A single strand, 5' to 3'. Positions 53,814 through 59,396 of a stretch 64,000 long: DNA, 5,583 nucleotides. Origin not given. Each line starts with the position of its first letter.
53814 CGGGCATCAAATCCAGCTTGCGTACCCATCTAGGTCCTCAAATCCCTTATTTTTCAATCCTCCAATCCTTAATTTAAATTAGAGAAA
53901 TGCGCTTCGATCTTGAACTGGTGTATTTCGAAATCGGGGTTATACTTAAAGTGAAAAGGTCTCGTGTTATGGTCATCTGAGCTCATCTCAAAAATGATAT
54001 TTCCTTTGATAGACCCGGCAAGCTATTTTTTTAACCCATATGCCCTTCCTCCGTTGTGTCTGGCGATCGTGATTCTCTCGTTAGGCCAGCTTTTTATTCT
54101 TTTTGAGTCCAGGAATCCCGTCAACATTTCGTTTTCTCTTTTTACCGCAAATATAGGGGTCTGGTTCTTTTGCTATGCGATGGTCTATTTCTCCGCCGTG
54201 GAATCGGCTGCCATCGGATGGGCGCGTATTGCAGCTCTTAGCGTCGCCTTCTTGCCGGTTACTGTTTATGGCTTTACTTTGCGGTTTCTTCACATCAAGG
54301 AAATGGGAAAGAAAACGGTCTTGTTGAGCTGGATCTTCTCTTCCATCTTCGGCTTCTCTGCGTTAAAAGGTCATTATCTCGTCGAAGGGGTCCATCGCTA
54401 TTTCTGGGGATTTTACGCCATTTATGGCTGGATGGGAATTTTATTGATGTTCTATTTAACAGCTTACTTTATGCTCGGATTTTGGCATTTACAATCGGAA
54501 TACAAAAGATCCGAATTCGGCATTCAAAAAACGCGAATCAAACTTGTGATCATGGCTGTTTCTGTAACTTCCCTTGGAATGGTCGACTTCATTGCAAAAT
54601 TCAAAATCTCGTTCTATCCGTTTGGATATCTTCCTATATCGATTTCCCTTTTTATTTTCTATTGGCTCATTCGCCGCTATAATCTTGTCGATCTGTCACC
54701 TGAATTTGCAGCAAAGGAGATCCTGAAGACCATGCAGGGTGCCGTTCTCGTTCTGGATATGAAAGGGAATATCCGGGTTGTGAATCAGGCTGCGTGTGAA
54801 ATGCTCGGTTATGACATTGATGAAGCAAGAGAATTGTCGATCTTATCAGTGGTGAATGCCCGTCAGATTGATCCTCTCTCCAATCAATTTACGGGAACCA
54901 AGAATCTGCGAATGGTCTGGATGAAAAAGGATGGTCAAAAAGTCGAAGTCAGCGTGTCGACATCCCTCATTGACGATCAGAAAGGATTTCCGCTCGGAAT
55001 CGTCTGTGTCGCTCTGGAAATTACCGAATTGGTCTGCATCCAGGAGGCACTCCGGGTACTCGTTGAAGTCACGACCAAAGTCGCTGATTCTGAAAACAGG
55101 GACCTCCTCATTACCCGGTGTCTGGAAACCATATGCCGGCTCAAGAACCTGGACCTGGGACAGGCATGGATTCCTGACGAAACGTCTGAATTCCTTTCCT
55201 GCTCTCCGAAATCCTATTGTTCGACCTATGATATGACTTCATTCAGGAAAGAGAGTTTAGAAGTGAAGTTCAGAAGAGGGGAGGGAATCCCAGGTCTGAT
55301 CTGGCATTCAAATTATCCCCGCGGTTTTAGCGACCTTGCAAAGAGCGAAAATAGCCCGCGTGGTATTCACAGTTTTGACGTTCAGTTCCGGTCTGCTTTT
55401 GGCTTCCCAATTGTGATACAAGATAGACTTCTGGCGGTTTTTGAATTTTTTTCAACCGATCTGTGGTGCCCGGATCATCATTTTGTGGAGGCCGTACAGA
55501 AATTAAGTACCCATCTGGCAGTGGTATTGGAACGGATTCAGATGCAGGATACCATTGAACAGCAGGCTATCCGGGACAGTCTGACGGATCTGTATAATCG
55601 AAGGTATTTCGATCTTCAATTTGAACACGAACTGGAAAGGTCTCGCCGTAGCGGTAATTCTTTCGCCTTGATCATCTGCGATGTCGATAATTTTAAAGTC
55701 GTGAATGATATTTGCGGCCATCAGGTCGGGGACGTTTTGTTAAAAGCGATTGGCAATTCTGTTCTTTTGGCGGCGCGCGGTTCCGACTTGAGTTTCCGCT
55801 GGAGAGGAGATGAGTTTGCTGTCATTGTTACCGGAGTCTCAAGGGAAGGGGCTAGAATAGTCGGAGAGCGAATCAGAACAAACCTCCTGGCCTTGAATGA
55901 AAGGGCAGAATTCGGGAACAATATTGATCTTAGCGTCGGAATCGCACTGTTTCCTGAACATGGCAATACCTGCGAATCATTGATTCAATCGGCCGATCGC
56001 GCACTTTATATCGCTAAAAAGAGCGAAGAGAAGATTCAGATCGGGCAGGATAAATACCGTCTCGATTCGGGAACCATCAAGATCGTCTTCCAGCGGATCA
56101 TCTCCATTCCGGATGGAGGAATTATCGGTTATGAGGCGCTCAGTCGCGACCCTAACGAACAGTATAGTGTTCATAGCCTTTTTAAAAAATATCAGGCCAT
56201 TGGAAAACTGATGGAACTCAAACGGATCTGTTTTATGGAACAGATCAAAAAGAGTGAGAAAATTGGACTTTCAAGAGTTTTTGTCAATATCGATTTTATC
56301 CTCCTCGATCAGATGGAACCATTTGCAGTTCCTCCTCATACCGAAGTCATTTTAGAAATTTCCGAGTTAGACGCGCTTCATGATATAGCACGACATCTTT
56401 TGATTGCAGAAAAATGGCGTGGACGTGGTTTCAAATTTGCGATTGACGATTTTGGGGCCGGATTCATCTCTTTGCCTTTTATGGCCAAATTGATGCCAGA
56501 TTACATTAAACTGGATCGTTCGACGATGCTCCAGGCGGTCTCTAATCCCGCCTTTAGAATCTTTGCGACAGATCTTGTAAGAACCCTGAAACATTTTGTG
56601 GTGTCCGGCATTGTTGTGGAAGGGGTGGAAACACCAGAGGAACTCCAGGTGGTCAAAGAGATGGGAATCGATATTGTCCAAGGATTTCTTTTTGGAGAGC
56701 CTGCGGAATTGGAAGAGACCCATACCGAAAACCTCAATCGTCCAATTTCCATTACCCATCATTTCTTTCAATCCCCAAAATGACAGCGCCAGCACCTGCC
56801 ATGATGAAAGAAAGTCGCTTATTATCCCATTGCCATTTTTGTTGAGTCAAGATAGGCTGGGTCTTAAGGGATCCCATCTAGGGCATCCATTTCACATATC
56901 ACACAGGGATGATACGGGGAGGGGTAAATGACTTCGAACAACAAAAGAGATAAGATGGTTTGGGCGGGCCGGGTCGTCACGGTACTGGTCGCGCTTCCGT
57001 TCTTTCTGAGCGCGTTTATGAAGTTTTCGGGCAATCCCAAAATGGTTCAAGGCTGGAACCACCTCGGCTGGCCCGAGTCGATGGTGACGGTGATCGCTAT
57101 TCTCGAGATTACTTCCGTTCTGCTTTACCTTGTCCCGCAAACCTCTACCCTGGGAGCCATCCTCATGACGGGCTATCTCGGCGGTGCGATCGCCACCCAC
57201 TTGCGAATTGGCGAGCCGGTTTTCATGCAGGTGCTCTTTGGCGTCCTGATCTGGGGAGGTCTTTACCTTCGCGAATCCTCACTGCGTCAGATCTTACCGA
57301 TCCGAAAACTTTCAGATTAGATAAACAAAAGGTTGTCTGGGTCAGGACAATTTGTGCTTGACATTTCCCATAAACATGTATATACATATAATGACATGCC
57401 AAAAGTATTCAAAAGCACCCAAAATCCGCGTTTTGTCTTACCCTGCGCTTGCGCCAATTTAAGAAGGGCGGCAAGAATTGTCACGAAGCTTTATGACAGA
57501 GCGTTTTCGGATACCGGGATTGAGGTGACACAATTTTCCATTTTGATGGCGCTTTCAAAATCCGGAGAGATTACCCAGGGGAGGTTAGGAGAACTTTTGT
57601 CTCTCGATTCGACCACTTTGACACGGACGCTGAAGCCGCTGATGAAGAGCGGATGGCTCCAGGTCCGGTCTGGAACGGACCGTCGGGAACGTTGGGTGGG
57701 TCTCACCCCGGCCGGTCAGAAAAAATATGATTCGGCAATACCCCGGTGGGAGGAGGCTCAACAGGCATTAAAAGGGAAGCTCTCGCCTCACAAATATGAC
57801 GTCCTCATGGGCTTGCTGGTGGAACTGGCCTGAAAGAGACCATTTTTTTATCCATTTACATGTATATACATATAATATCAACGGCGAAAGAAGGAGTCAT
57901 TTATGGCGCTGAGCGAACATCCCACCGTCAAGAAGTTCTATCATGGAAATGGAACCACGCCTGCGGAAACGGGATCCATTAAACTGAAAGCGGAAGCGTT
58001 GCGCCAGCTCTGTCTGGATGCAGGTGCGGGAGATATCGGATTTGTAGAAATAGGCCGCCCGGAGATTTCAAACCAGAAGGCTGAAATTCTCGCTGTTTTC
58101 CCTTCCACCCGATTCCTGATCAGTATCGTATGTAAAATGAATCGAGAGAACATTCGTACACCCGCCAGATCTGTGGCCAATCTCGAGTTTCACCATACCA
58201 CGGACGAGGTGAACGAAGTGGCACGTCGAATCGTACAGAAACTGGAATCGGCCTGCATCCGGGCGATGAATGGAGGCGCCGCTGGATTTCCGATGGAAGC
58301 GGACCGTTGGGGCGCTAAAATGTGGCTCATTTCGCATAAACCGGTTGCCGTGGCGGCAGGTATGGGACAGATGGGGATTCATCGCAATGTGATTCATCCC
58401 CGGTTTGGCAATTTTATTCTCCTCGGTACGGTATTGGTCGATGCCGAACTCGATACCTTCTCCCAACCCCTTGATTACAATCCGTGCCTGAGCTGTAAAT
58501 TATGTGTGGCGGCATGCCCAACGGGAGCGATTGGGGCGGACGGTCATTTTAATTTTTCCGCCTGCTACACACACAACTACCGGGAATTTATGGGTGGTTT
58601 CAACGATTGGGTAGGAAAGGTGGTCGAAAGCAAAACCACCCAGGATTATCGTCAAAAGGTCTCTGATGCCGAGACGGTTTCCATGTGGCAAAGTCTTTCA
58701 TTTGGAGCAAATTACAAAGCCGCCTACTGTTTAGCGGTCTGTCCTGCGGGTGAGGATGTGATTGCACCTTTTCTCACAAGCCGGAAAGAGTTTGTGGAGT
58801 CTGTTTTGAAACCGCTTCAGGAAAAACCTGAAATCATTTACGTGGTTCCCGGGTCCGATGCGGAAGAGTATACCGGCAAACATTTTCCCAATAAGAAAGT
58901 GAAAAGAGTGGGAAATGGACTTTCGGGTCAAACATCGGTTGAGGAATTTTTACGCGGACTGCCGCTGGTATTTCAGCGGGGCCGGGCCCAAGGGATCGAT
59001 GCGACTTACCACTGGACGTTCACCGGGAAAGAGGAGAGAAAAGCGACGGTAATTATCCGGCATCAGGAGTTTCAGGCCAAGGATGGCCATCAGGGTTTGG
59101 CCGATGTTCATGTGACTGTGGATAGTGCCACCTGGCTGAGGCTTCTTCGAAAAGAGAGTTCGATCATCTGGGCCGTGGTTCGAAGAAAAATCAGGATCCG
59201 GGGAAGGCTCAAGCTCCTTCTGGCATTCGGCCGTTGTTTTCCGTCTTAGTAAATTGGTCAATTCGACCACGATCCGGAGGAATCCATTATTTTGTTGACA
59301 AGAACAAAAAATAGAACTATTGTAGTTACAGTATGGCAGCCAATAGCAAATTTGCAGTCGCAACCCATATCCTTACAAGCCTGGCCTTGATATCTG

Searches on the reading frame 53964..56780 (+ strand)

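Call 54: search_protein_families(library=pfam, proteins=[window:53964-56780:+], max_evalue=0.0001)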
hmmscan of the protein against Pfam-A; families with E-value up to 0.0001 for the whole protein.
window:53964-56780:+ (939 aa): 9 families
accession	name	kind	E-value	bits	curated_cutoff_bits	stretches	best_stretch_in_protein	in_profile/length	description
PF00990.26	GGDEF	-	6.3e-43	146.8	23.8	1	535-688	1-158/161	Diguanylate cyclase, GGDEF domain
PF00563.25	EAL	-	4.1e-31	108.6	31.3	1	700-913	8-236/236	EAL domain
PF16927.11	HisKA_7TM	-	1.1e-10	42.1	28.6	1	33-246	3-224/224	N-terminal 7TM region of histidine kinase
PF00989.32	PAS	-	9.6e-10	38.9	22.6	1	252-351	5-111/113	PAS fold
PF13426.13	PAS_9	-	2.9e-08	34.3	27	1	260-355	3-103/103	PAS domain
PF22922.2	GAF_NLP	-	9e-07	29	24.1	0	383-463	14-108/175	NLP protein GAF domain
PF13188.13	PAS_8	-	1.3e-06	28.5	21.8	1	253-293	6-46/65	PAS domain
PF13185.12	GAF_2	-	1.7e-06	28.7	28.6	1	382-523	7-136/136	GAF domain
PF08448.16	PAS_4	-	2.5e-05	24.9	23.1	0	257-356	4-108/110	PAS fold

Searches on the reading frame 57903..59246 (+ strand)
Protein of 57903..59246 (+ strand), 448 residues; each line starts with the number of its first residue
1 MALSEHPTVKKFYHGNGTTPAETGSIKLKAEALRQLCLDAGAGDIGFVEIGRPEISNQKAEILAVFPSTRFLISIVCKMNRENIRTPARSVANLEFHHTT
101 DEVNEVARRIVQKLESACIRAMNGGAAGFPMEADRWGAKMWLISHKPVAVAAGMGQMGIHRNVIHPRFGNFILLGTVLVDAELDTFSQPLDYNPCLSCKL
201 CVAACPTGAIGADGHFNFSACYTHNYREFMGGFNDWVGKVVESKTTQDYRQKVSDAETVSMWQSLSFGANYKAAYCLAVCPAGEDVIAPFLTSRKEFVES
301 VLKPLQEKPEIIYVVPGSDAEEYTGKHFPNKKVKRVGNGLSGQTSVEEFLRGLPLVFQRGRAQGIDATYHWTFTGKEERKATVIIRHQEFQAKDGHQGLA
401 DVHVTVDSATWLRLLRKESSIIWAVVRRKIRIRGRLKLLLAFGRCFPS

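Call 54: search_protein_families(library=pfam, proteins=[window:57903-59246:+], max_evalue=0.0001)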
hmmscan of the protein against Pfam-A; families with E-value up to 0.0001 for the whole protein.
window:57903-59246:+ (448 aa): 3 families
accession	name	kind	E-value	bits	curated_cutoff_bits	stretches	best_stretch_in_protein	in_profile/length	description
PF13484.11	Fer4_16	-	9.6e-07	29.9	30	1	195-282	2-65/66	4Fe-4S double cluster binding domain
PF13237.11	Fer4_10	-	1.8e-05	25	25.5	0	191-212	5-22/53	4Fe-4S dicluster domain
PF02036.22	SCP2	-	2.6e-05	25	21.3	1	359-444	13-98/101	SCP-2 sterol transfer family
